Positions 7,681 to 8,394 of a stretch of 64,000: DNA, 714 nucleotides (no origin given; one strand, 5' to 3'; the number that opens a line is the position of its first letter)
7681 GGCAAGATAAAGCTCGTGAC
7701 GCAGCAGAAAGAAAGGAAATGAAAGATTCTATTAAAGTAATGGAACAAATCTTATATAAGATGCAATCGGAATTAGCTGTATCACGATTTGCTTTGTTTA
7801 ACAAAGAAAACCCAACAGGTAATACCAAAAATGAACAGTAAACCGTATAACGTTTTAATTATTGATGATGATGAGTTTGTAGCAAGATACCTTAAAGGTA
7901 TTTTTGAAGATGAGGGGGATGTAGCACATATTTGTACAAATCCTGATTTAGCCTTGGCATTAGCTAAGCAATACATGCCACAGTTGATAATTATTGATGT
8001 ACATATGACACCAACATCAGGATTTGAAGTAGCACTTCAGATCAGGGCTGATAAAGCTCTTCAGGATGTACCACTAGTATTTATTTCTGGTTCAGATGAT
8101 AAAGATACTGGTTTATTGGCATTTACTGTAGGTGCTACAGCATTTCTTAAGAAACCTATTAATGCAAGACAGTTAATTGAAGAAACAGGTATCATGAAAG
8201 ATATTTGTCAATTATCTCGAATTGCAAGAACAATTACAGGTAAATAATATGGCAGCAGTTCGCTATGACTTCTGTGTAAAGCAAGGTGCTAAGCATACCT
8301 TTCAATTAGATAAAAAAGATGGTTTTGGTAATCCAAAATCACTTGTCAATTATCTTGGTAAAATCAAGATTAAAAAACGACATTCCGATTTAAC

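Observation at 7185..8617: Accessory islet between lysis cassette and structural genes encoding a stand-alone CheY-like receiver domain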

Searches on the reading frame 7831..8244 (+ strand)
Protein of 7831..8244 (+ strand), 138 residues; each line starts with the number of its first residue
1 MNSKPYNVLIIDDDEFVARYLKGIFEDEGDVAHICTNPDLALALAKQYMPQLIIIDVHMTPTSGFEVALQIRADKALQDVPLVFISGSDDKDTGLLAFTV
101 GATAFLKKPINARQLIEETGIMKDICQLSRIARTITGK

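Call 3: search_protein_families(library=pfam, proteins=[window:7831-8244:+], max_evalue=0.1)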
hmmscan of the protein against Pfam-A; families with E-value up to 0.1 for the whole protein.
window:7831-8244:+ (138 aa): 1 family
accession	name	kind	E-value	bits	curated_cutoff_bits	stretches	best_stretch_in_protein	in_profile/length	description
PF00072.30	Response_reg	-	2e-20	73.5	30.2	1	8-117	1-108/111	Response regulator receiver domain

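Call 4: search_protein_families(library=phrogs, proteins=[window:7831-8244:+], max_evalue=0.01)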
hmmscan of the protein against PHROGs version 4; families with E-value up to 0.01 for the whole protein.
window:7831-8244:+ (138 aa): 6 families
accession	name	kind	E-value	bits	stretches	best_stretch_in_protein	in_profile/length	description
phrog_731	-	unknown function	9.9e-19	68.5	1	6-117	2-111/227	-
phrog_5982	-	unknown function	6.1e-15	55.1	1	3-118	866-980/1030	-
phrog_20458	-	unknown function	3.9e-10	39.6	1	3-117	695-811/829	-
phrog_8810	-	unknown function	2.7e-09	38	1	7-126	2-120/245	-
phrog_37855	-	unknown function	2e-06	28.1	1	5-123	5-128/278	-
phrog_22245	-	unknown function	5.8e-05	23.4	1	7-110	5-109/349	-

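Call 6: search_dna_similar(query=window:7831-8244:+, collection=phages, mode=protein, max_rows=40, max_evalue=0.001)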
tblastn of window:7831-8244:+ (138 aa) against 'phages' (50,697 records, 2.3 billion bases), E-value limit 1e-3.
Records with a match: 62; places in all: 62; records where one place covers at least 80% of the query: 30.
Best place of each record, by identity: <60% 62.
By first word of the organism name: Bacteriophage 27; Listeria 10; Alteromonas 8; Acinetobacter 4; Enterococcus 4; Staphylococcus 4; Pseudomonas 2; Salmonella 2; Stenotrophomonas 1.
By host as written in the record: - 32; Listeria monocytogenes 10; Staphylococcus aureus 4; Alteromonas macleodii ATCC 27126 3; Alteromonas sp. 3; Enterococcus faecalis 3; Homo sapiens 2; Alteromonas sp. H4 2; and 3 more.
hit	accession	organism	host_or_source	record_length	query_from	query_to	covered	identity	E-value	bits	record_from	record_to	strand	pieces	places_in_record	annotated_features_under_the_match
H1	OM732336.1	Alteromonas phage vB_AmaS-R9Y2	Alteromonas macleodii ATCC 27126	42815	8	133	91%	33.3%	1e-14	75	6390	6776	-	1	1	hypothetical protein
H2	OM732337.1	Alteromonas phage vB_AmaS-R9Y3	Alteromonas macleodii ATCC 27126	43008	8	133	91%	33.3%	1e-14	75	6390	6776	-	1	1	hypothetical protein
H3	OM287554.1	Alteromonas phage vB_AmaS-R9Y1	Alteromonas macleodii ATCC 27126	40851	8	133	91%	32.6%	1e-14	75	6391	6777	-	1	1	hypothetical protein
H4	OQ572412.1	Pseudomonas phage Y11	Pseudomonas aeruginosa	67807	4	116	82%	35.4%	2e-13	71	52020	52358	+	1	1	record has no annotation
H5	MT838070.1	Bacteriophage sp.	human fecal samples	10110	1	116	84%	33.6%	3e-12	68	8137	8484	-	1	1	record has no annotation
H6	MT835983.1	Bacteriophage sp.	human fecal samples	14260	1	116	84%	31.0%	2e-11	66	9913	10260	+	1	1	record has no annotation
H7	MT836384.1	Bacteriophage sp.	human fecal samples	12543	1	116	84%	31.0%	3e-11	65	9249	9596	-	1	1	record has no annotation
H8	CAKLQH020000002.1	Acinetobacter phage MD-2021a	not known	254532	7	117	80%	32.1%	2e-7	54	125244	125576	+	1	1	phoB_2: positive response regulator for pho regulon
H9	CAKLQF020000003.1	Acinetobacter phage MD-2021a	not known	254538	7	117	80%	32.1%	2e-7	54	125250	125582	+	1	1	phoB_2: positive response regulator for pho regulon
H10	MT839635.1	Bacteriophage sp.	human fecal samples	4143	4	133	94%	26.9%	8e-6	49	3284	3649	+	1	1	record has no annotation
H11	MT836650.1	Bacteriophage sp.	human fecal samples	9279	1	116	84%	30.2%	1e-10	63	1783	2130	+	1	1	record has no annotation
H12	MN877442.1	Alteromonas phage vB_AmeM_PT11-V22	Alteromonas sp.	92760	9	117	79%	31.5%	2e-11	66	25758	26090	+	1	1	hybrid sensor histidine kinase - response regulator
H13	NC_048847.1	Alteromonas phage vB_AmeM_PT11-V22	Alteromonas sp.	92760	9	117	79%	31.5%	2e-11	66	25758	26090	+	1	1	hybrid sensor histidine kinase - response regulator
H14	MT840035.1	Bacteriophage sp.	human fecal samples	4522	7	120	83%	29.6%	1e-9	60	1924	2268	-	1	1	record has no annotation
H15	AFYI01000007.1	Salmonella enterica subsp. enterica serovar Infantis str. ...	Homo sapiens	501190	2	115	83%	29.6%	6e-8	56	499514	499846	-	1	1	response regulator receiver domain protein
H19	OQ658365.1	Pseudomonas phage sp.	Pseudomonas aeruginosa PACL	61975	1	119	86%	27.7%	3e-6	50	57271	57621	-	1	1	none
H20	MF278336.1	Alteromonas phage vB_AspP-H4/4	Alteromonas sp. H4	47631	1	117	85%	27.9%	2e-8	57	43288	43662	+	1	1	putative DNA-binding response regulator | hypothetical protein | ribosome_binding_site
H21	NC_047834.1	Alteromonas phage vB_AspP-H4/4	Alteromonas sp. H4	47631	1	117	85%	27.9%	2e-8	57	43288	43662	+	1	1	putative DNA-binding response regulator | hypothetical protein | ribosome_binding_site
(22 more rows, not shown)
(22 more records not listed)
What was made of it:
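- Closest known: Alteromonas phages R9Y1-3. Same: Closest cultured-phage hits to the window REC, at 33% identity over 91% of its length (call 6).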

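Call 8: find_homologous_proteins(query=window:7831-8244:+)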
Query window:7831-8244:+ (138 aa): 10 proteins with E <= 0.001 among 57 candidates.
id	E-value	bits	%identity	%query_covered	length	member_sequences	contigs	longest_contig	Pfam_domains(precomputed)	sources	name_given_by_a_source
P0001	1.7e-80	285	96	100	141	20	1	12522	PF00072.31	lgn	-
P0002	1.5e-79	282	94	100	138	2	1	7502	PF00072.31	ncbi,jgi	jgi:PleD family two-component response regulator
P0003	1.0e-76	273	90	100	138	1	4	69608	PF00072.31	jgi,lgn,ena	jgi:PleD family two-component response regulator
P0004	7.4e-76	270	91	100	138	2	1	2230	PF00072.31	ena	-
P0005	7.0e-75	267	89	100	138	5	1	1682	PF00072.31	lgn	-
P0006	7.0e-74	264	88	100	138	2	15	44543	PF00072.31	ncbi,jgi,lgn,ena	jgi:CheY-like chemotaxis protein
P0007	1.4e-73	263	88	100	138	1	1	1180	PF00072.31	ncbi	-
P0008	4.8e-72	258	87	100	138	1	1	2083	PF00072.31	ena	-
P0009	9.8e-64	231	76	100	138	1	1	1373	PF00072.31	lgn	-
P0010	7.4e-54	199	67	99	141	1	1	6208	PF00072.31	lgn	-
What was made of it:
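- JGI annotators named one relative "CheY-like chemotaxis protein" (call 8).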

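Call 10: find_encoding_contigs(protein=P0003, flank=6000, max_places=4)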
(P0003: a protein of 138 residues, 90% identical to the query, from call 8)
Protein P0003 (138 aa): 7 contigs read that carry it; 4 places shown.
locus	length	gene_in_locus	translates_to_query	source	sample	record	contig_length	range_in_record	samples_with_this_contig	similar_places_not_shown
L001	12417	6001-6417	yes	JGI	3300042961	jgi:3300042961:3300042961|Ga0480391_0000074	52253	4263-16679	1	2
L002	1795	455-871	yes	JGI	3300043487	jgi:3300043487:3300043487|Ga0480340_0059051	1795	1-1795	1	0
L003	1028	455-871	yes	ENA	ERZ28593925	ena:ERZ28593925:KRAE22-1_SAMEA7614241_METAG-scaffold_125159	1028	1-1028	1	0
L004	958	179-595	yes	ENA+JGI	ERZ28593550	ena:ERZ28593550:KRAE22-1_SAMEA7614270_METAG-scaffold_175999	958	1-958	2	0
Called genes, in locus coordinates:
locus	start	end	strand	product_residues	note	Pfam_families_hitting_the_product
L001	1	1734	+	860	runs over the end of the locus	-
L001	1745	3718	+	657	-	-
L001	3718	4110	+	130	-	-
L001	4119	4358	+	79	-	-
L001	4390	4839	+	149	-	PF01464:SLT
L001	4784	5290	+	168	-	PF10721:DUF2514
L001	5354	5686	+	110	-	PF07087:DUF1353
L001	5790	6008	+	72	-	-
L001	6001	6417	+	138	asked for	PF00072:Response_reg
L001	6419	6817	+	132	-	-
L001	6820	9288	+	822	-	-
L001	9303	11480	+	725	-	PF23899:SU10_portal, PF16510:P22_portal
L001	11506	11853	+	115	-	-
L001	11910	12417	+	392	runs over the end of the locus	-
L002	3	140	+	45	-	?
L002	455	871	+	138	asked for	PF00072:Response_reg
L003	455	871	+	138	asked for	PF00072:Response_reg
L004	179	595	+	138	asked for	PF00072:Response_reg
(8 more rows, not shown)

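Call 11: find_encoding_contigs(protein=P0006, flank=6000, max_places=6)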
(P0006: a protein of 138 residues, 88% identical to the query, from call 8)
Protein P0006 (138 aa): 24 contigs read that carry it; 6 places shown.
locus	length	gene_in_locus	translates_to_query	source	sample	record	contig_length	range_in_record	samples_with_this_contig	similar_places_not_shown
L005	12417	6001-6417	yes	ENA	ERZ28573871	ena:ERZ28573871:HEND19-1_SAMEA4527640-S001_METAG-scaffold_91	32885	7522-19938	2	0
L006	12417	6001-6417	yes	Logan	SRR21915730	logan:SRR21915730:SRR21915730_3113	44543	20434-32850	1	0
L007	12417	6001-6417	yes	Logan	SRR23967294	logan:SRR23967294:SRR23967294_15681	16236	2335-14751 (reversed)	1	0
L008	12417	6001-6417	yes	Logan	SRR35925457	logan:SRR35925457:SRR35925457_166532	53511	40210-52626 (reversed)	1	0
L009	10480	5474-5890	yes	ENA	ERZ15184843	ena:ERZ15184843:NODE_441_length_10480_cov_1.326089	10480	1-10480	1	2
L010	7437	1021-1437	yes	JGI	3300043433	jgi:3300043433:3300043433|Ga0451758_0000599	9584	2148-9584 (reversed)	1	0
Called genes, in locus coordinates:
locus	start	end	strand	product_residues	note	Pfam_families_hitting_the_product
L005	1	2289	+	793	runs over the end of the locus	-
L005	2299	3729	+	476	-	-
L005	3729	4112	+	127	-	-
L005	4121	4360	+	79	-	-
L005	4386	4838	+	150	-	PF01464:SLT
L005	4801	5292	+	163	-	PF10721:DUF2514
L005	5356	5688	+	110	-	PF07087:DUF1353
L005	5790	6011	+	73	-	-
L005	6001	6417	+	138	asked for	PF00072:Response_reg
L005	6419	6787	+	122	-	-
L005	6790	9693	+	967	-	-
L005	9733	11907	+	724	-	PF23899:SU10_portal, PF16510:P22_portal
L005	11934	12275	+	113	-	-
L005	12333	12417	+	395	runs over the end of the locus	-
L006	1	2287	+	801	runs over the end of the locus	-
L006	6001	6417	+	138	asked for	PF00072:Response_reg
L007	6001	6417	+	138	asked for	PF00072:Response_reg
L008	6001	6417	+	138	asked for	PF00072:Response_reg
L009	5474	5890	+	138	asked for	PF00072:Response_reg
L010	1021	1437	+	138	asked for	PF00072:Response_reg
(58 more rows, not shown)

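Call 12: find_encoding_contigs(protein=P0010, flank=6000, max_places=3)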
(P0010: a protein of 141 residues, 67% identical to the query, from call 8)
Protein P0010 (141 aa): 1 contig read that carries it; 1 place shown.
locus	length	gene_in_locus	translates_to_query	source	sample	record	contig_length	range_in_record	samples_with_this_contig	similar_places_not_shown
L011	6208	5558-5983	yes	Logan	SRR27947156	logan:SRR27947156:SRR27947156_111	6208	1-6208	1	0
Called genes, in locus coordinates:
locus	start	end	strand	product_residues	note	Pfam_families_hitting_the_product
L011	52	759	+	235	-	-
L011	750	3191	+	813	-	-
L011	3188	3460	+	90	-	-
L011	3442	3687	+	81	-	-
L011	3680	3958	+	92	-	-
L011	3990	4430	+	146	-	PF01464:SLT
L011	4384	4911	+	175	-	PF10721:DUF2514 (weak)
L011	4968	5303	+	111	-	PF07087:DUF1353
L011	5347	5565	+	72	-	-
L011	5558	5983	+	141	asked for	PF00072:Response_reg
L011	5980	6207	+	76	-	?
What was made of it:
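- Synteny is identical in L001-L011 (calls 10-12).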

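Call 14: search_solved_structures(query=window:7831-8244:+, max_evalue=1e-8, show_alignments=3)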
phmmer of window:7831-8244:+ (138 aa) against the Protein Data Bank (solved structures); distinct sequences matched with E-value up to 1e-8: 24.
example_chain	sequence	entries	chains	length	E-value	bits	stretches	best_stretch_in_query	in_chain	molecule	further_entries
9g85_A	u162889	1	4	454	6.9e-14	55.2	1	7-115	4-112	Response regulator PleD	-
2wb4_A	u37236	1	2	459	7.2e-14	55.1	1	7-115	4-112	DIGUANYLATE CYCLASE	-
9g86_A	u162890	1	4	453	7.5e-14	55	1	7-115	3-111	Response regulator PleD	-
1w25_A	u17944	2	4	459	7.9e-14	55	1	7-115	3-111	STALKED-CELL DIFFERENTIATION CONTROLLING PROTEIN | RESPONSE REGULATOR PLED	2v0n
9xzo_A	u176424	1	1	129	6e-12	48.9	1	8-117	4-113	De novo protein M1X0B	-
5tqj_A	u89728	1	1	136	1.8e-11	47.4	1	3-114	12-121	Response regulator receiver protein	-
4ja2_A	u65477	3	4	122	6.8e-11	45.5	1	7-119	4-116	Response regulator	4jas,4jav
4d6x_A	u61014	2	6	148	9.1e-11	45.1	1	5-116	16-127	BACTERIAL REGULATORY, FIS FAMILY PROTEIN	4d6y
1xhe_A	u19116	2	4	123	1.6e-10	44.3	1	7-116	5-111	Aerobic respiration control protein arcA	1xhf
3f6p_A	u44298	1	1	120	2e-10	43.9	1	7-117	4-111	Transcriptional regulatory protein yycF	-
2zwm_A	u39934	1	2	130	2.3e-10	43.8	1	7-117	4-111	Transcriptional regulatory protein yycF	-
6azr_B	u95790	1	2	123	2.7e-10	43.6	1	7-119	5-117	Chemotaxis regulator-transmits chemoreceptor signals to flagelllar motor components CheY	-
3dge_C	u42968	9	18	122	3e-10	43.4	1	7-119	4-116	Response regulator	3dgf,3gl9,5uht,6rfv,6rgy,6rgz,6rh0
3bre_A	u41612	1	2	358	3e-10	43.4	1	8-116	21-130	Probable two-component response regulator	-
3t6k_A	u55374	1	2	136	5.9e-10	42.5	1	3-117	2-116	Response regulator receiver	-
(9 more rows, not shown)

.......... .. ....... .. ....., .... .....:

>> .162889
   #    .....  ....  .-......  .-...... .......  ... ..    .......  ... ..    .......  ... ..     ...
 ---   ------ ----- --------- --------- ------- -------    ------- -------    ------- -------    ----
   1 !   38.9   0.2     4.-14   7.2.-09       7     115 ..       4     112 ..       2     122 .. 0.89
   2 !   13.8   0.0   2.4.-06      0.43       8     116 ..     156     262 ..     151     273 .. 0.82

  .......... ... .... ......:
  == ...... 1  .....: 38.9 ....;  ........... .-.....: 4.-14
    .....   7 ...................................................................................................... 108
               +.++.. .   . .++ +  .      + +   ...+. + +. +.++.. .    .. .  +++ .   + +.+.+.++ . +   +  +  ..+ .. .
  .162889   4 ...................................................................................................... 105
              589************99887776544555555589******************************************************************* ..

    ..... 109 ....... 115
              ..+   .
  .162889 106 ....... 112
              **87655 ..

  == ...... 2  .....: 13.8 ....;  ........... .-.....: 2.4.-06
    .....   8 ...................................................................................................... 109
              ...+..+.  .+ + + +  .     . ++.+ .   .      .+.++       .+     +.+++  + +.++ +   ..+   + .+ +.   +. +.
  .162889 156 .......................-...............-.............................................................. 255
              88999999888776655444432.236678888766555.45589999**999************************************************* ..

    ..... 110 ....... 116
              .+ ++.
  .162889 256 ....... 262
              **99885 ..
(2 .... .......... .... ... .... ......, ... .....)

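Call 15: search_protein_families(library=ncbifam, proteins=[window:7831-8244:+], max_evalue=0.01)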
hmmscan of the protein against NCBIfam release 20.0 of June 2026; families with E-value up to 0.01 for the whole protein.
window:7831-8244:+ (138 aa): 93 families (the best 25 are shown)
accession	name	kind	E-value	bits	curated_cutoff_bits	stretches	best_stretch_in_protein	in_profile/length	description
NF053854.1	RespRegPhoBBctds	equivalog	9.5e-17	61.1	270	1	8-116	1-108/225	two-component system response regulator PhoB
NF045717.1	DVU0259_DivK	exception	4e-16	59.2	160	1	7-117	4-110/117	DVU0259 family response regulator domain-containing protein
NF051870.1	NAssimRespRegNtrX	equivalog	7.5e-16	58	600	1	7-117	3-113/452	nitrogen assimilation response regulator NtrX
NF047793.1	ResRegPgtA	equivalog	9.2e-14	51.1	650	1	2-118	2-116/414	two-component system response regulator PgtA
NF040689.1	MtrAB_MtrA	equivalog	2.2e-13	50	300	1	8-116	1-106/219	MtrAB system response regulator MtrA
NF008296.0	PRK11083.1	equivalog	3.4e-13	49.6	273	1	6-116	4-111/228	two-component system response regulator CreB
NF007135.0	PRK09581.1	equivalog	1.1e-12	47.6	474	1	7-117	4-114/457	PleD family two-component system response regulator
NF045991.1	RespRegCtrARhodob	equivalog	2.5e-12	47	350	1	8-117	3-110/224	response regulator transcription factor CtrA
NF008378.0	PRK11173.1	equivalog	2.7e-12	46.5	334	1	6-116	4-111/238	two-component system response regulator ArcA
TIGR02154.1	PhoB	equivalog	4e-12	45.9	296.2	1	7-116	4-113/226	phosphate regulon transcriptional regulator PhoB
NF045505.1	RR_RssB_Pseudo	equivalog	1.4e-11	44.1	700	1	5-118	5-116/394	two-component system response regulator RssB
NF001965.0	PRK00742.1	subfamily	7.6e-11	41.8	293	1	5-114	3-113/357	chemotaxis-specific protein-glutamate methyltransferase CheB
NF040534.1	resp_reg_YycF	equivalog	8.4e-11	41.6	340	1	7-117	2-109/231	response regulator YycF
NF045944.1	ResRegRpaBCyano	equivalog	1.7e-10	40.7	330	1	9-116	1-105/229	response regulator transcription factor RpaB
NF051850.1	RespRegRprY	equivalog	2e-10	40.5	370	1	7-117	6-114/234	response regulator transcription factor RprY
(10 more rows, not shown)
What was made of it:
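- The best solved relatives are PleD, NtrX, PhoB-type and DivK-type receivers (calls 14, 15).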

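Call 25: get_annotated_region(hit=H12, flank=6000)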
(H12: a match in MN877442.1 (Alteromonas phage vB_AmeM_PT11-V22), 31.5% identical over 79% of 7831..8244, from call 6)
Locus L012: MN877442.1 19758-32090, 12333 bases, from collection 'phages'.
description: Alteromonas phage vB_AmeM_PT11-V22, complete genome.
organism: Alteromonas phage vB_AmeM_PT11-V22 (NCBI taxid 2704031)
taxonomy: Viruses; Duplodnaviria; Heunggongvirae; Uroviricota; Caudoviricetes; Myoalterovirus; Myoalterovirus PT11V22
host: Alteromonas sp.; source: surface seawater; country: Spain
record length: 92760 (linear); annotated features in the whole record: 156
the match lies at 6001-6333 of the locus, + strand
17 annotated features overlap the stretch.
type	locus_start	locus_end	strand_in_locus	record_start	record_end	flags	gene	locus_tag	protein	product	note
CDS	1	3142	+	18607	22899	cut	-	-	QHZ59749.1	tail protein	tail protein; ORF24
CDS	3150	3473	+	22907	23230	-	-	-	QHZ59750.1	hypothetical protein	hypothetical protein; ORF25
CDS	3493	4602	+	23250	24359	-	-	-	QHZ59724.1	tail fiber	receptor-binding protein; ORF26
CDS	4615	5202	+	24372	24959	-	-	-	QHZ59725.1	tail fiber chaperone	tail fiber chaperone; ORF27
CDS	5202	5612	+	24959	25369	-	-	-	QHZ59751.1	permuted papain-like amidase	permuted papain-like amidase; ORF28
CDS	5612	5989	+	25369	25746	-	-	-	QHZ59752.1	hypothetical protein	hypothetical protein; ORF29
CDS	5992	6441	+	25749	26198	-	-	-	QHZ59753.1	hybrid sensor histidine kinase - response regulator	hybrid sensor histidine kinase - response regulator; ORF30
CDS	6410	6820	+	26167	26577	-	-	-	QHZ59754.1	hypothetical protein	hypothetical protein; ORF31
CDS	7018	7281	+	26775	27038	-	-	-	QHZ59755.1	hypothetical protein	hypothetical protein; ORF32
CDS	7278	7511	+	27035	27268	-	-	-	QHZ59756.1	hypothetical protein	hypothetical protein; ORF33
CDS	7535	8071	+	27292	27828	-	-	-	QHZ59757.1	hypothetical protein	hypothetical protein; ORF34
CDS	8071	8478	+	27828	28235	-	-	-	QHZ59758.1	hypothetical protein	hypothetical protein; ORF35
CDS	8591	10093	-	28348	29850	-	-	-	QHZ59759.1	nicotinate phosphoribosyltransferase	nicotinate phosphoribosyltransferase; ORF36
CDS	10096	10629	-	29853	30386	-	-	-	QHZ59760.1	HNH homing endonuclease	HNH homing endonuclease; ORF37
CDS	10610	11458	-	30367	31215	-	-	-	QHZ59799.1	ribose-phosphate pyrophosphokinase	ORF38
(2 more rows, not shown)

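Call 27: get_annotated_region(hit=H1, flank=5000)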
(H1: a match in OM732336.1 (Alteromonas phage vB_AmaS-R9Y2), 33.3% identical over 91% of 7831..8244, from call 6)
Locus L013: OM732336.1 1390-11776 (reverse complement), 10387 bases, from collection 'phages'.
description: Alteromonas phage vB_AmaS-R9Y2, complete genome.
organism: Alteromonas phage vB_AmaS-R9Y2 (NCBI taxid 2924072)
taxonomy: Viruses; Duplodnaviria; Heunggongvirae; Uroviricota; Caudoviricetes
host: Alteromonas macleodii ATCC 27126; source: the wasted seawater of a seafood market; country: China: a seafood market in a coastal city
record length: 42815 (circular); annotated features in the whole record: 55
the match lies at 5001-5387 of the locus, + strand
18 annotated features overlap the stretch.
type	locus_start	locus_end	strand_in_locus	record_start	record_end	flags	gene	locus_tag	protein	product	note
CDS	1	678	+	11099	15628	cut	-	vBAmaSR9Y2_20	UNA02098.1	megatron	-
CDS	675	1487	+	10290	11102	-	-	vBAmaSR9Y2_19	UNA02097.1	tail fiber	-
CDS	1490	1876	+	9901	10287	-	-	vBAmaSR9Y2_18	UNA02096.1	hypothetical protein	-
CDS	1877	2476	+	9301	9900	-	-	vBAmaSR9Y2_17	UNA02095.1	hypothetical protein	-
CDS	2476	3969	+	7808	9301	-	-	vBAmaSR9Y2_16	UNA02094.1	hypothetical protein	-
CDS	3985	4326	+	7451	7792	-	-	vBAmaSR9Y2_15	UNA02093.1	hypothetical protein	-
CDS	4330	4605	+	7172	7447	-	-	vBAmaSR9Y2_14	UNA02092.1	hypothetical protein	-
CDS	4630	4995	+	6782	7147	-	-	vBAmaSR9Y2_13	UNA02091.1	hypothetical protein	-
CDS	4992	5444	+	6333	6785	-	-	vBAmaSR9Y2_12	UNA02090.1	hypothetical protein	-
CDS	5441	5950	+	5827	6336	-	-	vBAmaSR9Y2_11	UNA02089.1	lysozyme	-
CDS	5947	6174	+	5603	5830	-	-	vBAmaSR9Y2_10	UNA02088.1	hypothetical protein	-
CDS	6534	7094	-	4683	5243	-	-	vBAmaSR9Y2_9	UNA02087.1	nucleoside triphosphate pyrophosphohydrolase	-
CDS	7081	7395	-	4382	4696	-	-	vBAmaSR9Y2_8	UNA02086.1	hypothetical protein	-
CDS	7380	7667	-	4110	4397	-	-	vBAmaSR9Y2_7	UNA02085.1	hypothetical protein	-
CDS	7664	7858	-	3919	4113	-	-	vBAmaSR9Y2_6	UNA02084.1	hypothetical protein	-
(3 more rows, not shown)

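Call 28: get_annotated_region(hit=H4, flank=5000)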
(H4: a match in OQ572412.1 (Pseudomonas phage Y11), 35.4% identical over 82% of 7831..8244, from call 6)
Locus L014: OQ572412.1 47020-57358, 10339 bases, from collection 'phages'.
description: UNVERIFIED: Pseudomonas phage Y11, complete genome.
organism: Pseudomonas phage Y11 (NCBI taxid 3038348)
taxonomy: Viruses
host: Pseudomonas aeruginosa; source: -; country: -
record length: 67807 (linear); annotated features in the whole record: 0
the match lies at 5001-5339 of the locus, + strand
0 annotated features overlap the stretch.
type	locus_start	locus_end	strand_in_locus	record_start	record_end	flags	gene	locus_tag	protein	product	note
